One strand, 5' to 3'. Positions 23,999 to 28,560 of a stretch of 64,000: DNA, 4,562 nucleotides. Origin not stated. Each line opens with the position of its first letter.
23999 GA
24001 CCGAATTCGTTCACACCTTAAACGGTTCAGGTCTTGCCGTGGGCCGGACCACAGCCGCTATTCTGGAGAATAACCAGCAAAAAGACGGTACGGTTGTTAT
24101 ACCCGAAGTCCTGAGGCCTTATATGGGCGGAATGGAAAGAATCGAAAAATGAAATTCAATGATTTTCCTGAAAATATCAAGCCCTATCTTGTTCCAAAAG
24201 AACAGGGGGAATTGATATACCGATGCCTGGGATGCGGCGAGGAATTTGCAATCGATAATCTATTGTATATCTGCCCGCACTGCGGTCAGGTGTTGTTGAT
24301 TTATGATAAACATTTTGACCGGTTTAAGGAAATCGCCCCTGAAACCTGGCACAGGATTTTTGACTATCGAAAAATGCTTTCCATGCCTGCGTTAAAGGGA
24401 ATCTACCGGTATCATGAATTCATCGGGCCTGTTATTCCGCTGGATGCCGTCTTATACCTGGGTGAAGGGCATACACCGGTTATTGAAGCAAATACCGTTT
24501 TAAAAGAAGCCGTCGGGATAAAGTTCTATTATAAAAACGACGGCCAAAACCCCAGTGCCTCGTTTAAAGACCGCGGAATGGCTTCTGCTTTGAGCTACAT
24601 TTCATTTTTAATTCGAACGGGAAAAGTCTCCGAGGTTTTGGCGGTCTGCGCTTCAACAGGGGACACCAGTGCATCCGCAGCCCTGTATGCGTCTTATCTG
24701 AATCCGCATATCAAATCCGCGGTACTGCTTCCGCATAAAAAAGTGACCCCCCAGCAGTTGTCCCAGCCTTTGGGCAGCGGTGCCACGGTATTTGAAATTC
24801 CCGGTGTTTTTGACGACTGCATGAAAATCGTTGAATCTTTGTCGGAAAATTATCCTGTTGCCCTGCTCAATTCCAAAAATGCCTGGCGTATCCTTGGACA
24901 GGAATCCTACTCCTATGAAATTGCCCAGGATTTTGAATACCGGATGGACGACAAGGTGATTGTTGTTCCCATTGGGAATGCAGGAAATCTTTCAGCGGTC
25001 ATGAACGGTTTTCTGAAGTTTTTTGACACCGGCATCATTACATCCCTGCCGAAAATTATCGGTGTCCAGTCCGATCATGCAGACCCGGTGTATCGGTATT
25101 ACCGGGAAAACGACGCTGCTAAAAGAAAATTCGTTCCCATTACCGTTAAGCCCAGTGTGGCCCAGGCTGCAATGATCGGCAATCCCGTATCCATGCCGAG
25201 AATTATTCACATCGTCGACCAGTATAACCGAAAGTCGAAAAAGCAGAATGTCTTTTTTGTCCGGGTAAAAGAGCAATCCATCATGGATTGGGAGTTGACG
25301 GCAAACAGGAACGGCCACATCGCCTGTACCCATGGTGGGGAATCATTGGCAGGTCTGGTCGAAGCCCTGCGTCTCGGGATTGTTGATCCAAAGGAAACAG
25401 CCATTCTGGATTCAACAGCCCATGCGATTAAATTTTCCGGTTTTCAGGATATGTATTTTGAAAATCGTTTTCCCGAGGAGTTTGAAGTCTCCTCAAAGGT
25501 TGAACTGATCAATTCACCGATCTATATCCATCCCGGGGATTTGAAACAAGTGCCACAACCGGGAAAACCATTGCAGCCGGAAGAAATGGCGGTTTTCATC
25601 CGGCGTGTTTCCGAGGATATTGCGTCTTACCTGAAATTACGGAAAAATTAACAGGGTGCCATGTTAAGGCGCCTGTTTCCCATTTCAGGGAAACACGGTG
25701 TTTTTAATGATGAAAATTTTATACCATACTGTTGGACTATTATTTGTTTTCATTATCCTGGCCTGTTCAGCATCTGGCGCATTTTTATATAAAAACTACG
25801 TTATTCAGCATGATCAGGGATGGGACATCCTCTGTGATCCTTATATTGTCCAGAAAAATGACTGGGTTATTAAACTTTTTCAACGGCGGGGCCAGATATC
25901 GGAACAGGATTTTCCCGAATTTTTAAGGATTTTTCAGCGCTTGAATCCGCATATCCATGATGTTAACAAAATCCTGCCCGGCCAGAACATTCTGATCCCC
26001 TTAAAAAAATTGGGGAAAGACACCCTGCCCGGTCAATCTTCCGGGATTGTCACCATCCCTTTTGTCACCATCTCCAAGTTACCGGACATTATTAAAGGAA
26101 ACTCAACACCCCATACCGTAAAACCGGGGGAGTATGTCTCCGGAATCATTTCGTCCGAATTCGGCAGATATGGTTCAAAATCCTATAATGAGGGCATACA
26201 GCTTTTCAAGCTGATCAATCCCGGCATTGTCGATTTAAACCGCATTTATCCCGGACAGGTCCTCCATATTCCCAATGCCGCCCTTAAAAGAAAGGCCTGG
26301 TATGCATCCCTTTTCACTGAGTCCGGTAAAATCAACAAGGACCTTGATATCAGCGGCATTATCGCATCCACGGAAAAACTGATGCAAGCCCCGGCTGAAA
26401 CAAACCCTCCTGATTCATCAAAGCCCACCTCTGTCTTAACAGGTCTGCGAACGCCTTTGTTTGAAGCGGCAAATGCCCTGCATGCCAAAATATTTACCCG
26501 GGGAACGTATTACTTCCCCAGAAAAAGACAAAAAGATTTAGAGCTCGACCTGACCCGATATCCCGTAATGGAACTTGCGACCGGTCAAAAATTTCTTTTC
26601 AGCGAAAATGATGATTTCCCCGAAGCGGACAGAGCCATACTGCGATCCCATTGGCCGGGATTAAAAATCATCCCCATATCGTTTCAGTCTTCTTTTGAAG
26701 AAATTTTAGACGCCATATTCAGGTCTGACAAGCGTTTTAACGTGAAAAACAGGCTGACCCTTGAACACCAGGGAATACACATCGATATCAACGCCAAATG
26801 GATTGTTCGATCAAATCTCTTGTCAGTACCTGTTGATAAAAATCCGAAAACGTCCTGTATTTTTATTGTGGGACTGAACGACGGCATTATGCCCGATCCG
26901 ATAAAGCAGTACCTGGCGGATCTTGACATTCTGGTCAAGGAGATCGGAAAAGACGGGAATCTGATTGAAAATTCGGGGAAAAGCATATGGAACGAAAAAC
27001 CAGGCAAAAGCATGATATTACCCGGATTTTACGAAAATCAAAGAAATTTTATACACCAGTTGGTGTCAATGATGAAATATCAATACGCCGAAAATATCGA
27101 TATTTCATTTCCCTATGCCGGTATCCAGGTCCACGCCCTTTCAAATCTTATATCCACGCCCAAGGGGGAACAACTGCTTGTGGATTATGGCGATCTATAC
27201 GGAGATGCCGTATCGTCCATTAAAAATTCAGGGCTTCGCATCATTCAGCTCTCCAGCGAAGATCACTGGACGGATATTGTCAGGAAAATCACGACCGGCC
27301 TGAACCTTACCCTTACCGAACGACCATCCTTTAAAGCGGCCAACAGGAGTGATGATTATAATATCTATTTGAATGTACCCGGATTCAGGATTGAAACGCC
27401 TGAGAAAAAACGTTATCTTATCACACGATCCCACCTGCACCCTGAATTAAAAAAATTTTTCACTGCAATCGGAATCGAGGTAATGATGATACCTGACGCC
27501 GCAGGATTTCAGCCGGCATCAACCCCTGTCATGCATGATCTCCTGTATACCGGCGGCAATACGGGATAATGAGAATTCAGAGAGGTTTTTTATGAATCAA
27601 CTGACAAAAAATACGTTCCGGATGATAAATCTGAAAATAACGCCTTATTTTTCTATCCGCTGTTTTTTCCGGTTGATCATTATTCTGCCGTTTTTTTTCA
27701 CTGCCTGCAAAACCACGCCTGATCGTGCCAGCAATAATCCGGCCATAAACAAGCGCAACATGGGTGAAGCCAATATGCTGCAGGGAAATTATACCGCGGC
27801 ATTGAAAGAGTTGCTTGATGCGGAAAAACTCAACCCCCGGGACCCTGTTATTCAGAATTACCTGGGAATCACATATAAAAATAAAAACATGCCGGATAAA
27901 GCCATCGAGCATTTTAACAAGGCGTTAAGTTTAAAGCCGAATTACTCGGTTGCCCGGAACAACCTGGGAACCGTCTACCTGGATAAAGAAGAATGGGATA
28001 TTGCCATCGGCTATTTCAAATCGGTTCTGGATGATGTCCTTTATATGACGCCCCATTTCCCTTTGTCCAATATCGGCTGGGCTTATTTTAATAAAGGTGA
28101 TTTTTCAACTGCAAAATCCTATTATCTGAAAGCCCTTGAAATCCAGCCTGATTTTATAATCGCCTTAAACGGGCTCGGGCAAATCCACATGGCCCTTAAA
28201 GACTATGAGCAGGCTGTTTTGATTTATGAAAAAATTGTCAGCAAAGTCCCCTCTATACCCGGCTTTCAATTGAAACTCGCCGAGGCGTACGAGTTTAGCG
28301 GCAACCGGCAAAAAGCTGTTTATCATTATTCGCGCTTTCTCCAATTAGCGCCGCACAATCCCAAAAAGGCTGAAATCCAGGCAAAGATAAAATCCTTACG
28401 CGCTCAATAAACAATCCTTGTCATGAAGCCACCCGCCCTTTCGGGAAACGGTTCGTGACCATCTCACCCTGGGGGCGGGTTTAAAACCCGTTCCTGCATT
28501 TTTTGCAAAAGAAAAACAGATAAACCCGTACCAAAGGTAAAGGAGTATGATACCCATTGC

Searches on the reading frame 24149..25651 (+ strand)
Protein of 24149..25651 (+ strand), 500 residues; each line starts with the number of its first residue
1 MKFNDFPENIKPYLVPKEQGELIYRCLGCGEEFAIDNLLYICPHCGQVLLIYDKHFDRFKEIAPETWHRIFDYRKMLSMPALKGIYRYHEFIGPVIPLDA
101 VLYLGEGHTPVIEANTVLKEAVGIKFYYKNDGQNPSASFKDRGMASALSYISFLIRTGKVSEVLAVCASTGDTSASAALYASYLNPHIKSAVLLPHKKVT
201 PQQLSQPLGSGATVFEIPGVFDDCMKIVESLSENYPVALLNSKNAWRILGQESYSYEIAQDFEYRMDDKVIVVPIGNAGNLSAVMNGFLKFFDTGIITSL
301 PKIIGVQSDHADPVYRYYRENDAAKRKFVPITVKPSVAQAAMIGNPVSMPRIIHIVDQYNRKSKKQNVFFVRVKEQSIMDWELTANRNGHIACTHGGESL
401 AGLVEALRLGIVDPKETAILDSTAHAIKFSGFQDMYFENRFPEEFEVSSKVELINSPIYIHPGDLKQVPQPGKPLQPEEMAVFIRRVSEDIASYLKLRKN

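Call 48: search_protein_families(library=ncbifam, proteins=[window:24149-25651:+], max_evalue=1e-10)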
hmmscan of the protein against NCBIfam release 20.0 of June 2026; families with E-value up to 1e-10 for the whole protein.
window:24149-25651:+ (500 aa): 7 families
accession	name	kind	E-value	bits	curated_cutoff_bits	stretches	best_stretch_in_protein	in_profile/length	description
TIGR00260.1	thrC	equivalog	1e-52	179.4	167.1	1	87-429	3-324/340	threonine synthase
NF006050.0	PRK08197.1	equivalog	2.5e-38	131.9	303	1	25-434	10-389/406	threonine synthase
NF004170.0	PRK05638.1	equivalog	2.3e-31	108.8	421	1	25-429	3-358/442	threonine synthase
NF005035.0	PRK06450.1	equivalog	4.7e-26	91.4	301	1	25-360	5-283/338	threonine synthase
NF004996.0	PRK06381.1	equivalog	2.3e-16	59.7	266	1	107-321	14-220/319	threonine synthase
TIGR01127.1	ilvA_1Cterm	equivalog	1.2e-12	47.5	378.75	1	113-328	4-203/380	threonine ammonia-lyase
NF006205.0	PRK08329.1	equivalog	1.3e-11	44.1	358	1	25-310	3-247/347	threonine synthase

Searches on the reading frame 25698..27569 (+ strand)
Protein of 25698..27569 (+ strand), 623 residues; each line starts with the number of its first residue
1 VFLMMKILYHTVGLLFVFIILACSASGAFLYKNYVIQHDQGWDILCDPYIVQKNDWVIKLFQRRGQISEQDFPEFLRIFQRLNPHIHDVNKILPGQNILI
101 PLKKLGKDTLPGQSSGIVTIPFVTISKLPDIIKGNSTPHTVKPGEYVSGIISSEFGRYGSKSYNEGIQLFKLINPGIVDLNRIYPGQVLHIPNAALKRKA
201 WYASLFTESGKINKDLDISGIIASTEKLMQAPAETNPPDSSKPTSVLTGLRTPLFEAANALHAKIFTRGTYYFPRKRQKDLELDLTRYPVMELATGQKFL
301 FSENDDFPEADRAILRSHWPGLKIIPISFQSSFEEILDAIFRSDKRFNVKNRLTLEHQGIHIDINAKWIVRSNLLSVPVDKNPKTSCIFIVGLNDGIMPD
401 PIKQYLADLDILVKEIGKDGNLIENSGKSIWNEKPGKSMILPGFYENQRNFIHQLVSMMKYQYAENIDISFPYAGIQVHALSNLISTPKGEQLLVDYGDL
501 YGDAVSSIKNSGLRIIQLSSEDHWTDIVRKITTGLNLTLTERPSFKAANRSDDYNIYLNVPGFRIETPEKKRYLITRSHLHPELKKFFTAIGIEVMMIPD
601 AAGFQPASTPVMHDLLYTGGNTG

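Call 7: search_protein_families(library=ncbifam, proteins=[window:25698-27569:+], max_evalue=0.01)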
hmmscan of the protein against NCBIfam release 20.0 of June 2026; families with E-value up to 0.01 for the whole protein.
window:25698-27569:+ (623 aa): 2 families
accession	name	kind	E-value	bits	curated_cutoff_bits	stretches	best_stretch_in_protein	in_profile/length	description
NF008399.0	PRK11198.1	equivalog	3.3e-08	34.1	134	1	135-194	94-148/149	peptidoglycan-binding protein LysM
TIGR02899.1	spore_safA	subfamily_domain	2.1e-05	24.4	67.85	0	161-192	12-43/44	SafA/ExsA family spore coat assembly protein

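Call 33: search_protein_families(library=pfam, proteins=[window:25698-27569:+], max_evalue=0.001)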
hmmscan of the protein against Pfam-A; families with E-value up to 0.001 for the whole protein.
window:25698-27569:+ (623 aa): 1 family
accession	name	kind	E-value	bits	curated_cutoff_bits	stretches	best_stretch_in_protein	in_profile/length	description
PF01476.26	LysM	-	1.6e-05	25.2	20.9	0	139-192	1-43/43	LysM domain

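Call 49: search_solved_structures(query=window:25698-27569:+, max_evalue=1)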
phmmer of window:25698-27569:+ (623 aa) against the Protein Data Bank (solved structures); distinct sequences matched with E-value up to 1: 5.
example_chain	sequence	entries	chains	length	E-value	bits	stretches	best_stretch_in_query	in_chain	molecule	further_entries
7pvc_A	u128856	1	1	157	0.075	14.4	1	136-193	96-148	Potassium binding protein Kbp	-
8zex_A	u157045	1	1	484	0.11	13.8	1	136-211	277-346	HaloKbp1a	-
7r1l_A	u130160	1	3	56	0.23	12.8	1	162-194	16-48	Spore coat assembly protein SafA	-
7vcm_A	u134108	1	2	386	0.27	12.6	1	136-193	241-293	Green fluorescent protein,Potassium binding protein Kbp,Green fluorescent protein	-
1doq_A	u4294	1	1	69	0.74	11.1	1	282-342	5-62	RNA POLYMERASE ALPHA SUBUNIT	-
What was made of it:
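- Tried and rejected: LysM neighbour against the PDB: only generic LysM hits (call 49).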

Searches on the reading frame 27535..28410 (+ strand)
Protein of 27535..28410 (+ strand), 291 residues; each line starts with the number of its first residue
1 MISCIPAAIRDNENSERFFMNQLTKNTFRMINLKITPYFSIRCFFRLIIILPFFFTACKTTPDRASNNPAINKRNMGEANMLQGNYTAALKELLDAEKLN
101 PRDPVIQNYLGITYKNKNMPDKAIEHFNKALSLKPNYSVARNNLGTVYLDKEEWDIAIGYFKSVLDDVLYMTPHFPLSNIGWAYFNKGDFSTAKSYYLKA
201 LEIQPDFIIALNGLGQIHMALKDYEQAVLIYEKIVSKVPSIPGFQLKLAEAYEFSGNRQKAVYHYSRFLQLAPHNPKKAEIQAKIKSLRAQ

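Call 7: search_protein_families(library=ncbifam, proteins=[window:27535-28410:+], max_evalue=0.01)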
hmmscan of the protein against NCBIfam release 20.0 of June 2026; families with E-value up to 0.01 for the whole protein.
window:27535-28410:+ (291 aa): 33 families (the best 25 are shown)
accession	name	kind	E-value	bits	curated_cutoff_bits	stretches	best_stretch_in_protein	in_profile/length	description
NF033762.1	social_mot_Tgl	equivalog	2.1e-31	109.2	225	2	50-193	11-155/252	social motility TPR repeat lipoprotein Tgl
TIGR02521.1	type_IV_pilW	equivalog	2.4e-30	105.8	154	1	48-269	2-229/234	type IV pilus biogenesis/stability protein PilW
TIGR02917.1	PEP_TPR_lipo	equivalog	1.4e-25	89.3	312.2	2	180-276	471-567/899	XrtA/PEP-CTERM system TPR-repeat protein PrsT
NF040959.1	MamA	equivalog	5.6e-21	74.9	200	2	81-165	48-200/204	magnetosome protein MamA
NF033758.1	gliding_GltE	equivalog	1e-17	64.3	225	3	94-236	212-353/411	adventurous gliding motility TPR repeat lipoprotein GltE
TIGR03939.1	PGA_TPR_OMP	equivalog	1.3e-11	43.4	366.65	2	79-157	404-482/800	poly-beta-1,6 N-acetyl-D-glucosamine export porin PgaA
NF002725.1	PRK02603.1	equivalog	3.6e-11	43.4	143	1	77-151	42-119/173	photosystem I assembly protein Ycf3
TIGR02552.1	LcrH_SycD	equivalog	3.7e-11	42.9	104.8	1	180-289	24-133/136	SycD/LcrH family type III secretion system chaperone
NF008391.2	PRK11189.1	equivalog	7.9e-11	42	250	1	95-149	90-144/297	lipoprotein NlpI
NF047371.1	FlcA_CTERM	equivalog_domain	3.4e-10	39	300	2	75-167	443-536/646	periplasmic flagellar collar protein FlcA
TIGR03302.1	OM_YfiO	subfamily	8e-10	38.6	81.4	1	216-282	41-110/239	outer membrane protein assembly factor BamD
NF047507.1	TPR_BatC_Lepto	exception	6.7e-09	35.5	175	1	77-151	65-141/214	TPR repeat-containing protein BatC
NF008520.0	PRK11447.1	equivalog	7.2e-09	34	858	1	67-237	266-414/1157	cellulose synthase complex outer membrane protein BcsC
TIGR02795.1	tol_pal_ybgF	equivalog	1.9e-08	34.9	90.1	0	181-242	46-110/119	tol-pal system protein YbgF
NF008756.0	PRK11788.1-4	equivalog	2e-08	33.7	474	2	103-166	177-242/389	lipopolysaccharide assembly protein LapB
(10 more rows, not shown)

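Call 33: search_protein_families(library=pfam, proteins=[window:27535-28410:+], max_evalue=0.001)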
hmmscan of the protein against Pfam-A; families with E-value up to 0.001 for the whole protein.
window:27535-28410:+ (291 aa): 19 families
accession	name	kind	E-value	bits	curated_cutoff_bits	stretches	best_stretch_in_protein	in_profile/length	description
PF07719.23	TPR_2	-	1.5e-35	118.7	27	2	107-137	4-34/34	Tetratricopeptide repeat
PF00515.34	TPR_1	-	1.4e-34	116.9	27.8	2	107-137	4-34/34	Tetratricopeptide repeat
PF13181.12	TPR_8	-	4.2e-24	83.1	25.7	2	179-206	6-33/34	Tetratricopeptide repeat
PF13414.12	TPR_11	-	4.1e-21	74.8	26.8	3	78-117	2-41/42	TPR repeat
PF13428.12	TPR_14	-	1.2e-20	72.4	23.5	0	212-250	5-43/44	Tetratricopeptide repeat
PF13424.12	TPR_12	-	8.5e-20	71.2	30.1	2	140-204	5-75/77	Tetratricopeptide repeat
PF13431.12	TPR_17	-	2e-18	65.5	24.4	1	196-227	1-32/34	Tetratricopeptide repeat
PF13176.12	TPR_7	-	2.4e-17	61.9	27.9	0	210-233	1-24/36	Tetratricopeptide repeat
PF13174.12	TPR_6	-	2.6e-17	62.6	26.3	0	245-273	3-31/33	Tetratricopeptide repeat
PF13432.12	TPR_16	-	9.3e-17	61.6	32.7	1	180-239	3-62/65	Tetratricopeptide repeat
PF14559.12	TPR_19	-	1.3e-16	61.1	25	1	187-239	4-56/68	Tetratricopeptide repeat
PF13374.12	TPR_10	-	6.8e-13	48.6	27.5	0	177-203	5-31/42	Tetratricopeptide repeat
PF24575.1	TPR_Slam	-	1.9e-09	38.3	35.2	0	67-150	10-93/104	Surface lipoprotein assembly modifier, N-terminal TPR repeats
PF23914.1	TPR_CcmH_CycH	-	3.1e-06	27.5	42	0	214-277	56-122/158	Cytochrome c-type biogenesis protein H TPR domain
PF13371.12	TPR_9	-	4.1e-06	27.1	35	0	214-283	1-70/73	Tetratricopeptide repeat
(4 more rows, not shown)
